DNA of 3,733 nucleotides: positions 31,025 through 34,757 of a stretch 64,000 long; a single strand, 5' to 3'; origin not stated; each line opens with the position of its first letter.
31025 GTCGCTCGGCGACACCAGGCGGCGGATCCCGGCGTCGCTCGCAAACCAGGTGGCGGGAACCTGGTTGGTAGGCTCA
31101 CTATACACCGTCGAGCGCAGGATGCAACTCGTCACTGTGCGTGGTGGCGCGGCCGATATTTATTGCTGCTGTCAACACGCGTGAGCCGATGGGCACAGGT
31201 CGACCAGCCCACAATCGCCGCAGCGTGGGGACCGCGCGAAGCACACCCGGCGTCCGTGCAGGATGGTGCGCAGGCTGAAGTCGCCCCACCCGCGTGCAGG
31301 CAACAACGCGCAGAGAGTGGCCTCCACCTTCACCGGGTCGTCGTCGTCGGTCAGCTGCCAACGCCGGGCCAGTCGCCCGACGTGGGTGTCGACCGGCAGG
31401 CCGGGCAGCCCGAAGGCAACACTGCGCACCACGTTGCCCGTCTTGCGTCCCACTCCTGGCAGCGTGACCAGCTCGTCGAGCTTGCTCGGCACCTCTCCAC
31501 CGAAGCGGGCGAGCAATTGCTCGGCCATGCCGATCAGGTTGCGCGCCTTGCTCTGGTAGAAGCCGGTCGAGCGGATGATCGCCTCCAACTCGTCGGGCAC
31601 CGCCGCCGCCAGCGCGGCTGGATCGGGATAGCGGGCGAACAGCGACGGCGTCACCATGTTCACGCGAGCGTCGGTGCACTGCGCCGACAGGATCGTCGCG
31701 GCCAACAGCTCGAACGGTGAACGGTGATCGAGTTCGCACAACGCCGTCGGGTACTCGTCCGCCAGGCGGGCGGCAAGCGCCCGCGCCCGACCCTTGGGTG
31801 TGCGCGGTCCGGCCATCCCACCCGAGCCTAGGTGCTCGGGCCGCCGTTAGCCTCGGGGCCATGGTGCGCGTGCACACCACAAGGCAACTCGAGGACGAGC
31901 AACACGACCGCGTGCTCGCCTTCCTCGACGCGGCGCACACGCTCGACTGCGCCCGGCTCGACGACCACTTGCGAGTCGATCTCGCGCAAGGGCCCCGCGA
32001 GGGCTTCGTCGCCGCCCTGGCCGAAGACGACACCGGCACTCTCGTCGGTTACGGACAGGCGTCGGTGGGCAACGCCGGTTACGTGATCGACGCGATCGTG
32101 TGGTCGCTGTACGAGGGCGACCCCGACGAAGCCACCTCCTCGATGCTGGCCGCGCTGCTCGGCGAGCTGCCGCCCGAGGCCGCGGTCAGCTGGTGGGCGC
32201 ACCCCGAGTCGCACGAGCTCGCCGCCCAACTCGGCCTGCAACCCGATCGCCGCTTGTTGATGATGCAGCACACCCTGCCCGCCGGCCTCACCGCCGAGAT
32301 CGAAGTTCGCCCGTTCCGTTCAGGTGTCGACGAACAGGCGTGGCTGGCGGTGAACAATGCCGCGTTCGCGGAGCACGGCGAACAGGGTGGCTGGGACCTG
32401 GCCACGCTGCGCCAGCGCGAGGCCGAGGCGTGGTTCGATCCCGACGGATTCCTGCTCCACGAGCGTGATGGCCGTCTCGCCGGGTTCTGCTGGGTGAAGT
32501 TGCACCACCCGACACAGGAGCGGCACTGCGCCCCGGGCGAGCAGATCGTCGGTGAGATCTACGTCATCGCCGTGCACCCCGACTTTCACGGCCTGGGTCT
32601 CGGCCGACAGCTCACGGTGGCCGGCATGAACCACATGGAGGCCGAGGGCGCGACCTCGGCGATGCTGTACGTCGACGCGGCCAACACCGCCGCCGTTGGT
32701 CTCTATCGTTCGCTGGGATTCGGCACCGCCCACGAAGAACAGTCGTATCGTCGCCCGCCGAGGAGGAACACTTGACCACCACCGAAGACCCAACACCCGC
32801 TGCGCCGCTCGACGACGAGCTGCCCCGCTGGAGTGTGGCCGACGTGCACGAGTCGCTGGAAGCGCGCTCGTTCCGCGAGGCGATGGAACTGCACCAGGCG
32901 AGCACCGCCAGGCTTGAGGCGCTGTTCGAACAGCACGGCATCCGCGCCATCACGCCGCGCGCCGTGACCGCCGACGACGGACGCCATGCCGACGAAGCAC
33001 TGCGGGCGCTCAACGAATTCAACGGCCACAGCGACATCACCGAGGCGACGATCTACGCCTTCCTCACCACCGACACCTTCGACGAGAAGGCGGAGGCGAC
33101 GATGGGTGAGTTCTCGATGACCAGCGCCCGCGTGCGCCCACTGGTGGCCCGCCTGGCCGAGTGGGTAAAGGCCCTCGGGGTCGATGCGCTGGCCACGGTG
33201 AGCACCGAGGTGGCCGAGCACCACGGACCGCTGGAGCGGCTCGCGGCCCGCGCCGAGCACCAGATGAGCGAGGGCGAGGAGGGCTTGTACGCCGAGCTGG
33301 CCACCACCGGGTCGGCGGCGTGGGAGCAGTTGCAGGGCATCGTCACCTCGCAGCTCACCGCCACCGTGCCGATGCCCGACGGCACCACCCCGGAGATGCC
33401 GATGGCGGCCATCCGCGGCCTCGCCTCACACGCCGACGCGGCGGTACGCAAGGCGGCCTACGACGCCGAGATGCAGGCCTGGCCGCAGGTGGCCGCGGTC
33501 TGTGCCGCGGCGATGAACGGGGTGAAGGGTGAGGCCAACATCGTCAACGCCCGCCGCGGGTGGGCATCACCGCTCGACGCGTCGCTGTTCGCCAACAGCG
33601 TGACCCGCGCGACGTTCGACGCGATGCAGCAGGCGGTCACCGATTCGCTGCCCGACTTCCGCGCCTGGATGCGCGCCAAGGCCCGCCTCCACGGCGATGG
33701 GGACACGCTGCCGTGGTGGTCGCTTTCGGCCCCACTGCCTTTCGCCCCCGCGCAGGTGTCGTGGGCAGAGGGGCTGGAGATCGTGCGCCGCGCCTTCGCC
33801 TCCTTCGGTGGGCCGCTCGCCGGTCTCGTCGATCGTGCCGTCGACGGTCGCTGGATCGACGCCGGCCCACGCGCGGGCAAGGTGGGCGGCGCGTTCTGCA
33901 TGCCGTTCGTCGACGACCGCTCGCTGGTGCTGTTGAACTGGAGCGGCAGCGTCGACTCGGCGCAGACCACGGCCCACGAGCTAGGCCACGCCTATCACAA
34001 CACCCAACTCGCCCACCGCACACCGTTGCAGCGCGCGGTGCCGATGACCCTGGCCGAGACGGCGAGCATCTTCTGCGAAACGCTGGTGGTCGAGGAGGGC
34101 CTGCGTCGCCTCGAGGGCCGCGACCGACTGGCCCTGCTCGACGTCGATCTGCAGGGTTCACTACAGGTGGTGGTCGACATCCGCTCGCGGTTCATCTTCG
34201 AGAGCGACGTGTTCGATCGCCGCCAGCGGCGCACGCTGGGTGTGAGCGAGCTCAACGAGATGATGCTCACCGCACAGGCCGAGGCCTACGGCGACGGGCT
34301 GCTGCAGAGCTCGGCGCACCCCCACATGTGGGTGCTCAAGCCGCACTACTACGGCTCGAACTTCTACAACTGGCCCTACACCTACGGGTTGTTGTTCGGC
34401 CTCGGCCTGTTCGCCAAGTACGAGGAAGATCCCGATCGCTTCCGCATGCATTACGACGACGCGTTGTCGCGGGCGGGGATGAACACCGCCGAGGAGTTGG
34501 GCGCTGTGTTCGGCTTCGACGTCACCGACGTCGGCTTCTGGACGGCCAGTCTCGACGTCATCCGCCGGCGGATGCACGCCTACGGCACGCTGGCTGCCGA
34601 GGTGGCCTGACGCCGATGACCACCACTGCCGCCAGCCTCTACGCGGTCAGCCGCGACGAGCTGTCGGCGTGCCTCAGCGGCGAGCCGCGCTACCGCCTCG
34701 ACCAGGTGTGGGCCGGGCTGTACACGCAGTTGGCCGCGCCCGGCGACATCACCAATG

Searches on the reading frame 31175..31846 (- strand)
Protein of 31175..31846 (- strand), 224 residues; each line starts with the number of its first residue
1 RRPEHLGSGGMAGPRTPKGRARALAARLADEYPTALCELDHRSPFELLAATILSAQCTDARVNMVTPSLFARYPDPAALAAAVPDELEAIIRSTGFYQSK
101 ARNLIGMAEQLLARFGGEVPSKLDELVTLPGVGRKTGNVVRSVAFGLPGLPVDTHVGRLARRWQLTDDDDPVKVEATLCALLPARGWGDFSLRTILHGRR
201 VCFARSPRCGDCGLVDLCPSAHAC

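Call 77: search_protein_families(library=pfam, proteins=[window:31175-31846:-], max_evalue=0.00001)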
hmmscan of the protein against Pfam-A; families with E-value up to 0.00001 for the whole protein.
window:31175-31846:- (224 aa): 2 families
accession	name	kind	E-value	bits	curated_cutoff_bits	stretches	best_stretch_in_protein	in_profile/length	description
PF00730.31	HhH-GPD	-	1.9e-25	89.7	26.2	1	50-181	2-105/108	HhH-GPD superfamily base excision DNA repair protein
PF00633.29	HHH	-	7.8e-07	29.1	24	1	114-142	1-29/30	Helix-hairpin-helix motif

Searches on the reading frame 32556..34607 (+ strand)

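Call 77: search_protein_families(library=pfam, proteins=[window:32556-34607:+], max_evalue=0.00001)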
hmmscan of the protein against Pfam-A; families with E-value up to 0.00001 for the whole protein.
window:32556-34607:+ (684 aa): 2 families
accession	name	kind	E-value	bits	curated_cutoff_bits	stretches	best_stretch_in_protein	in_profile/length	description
PF01432.26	Peptidase_M3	-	6.2e-18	65.8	27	1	429-665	184-454/457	Peptidase family M3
PF08439.15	Peptidase_M3_N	-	5e-06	27.1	25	0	218-267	19-68/70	Oligopeptidase F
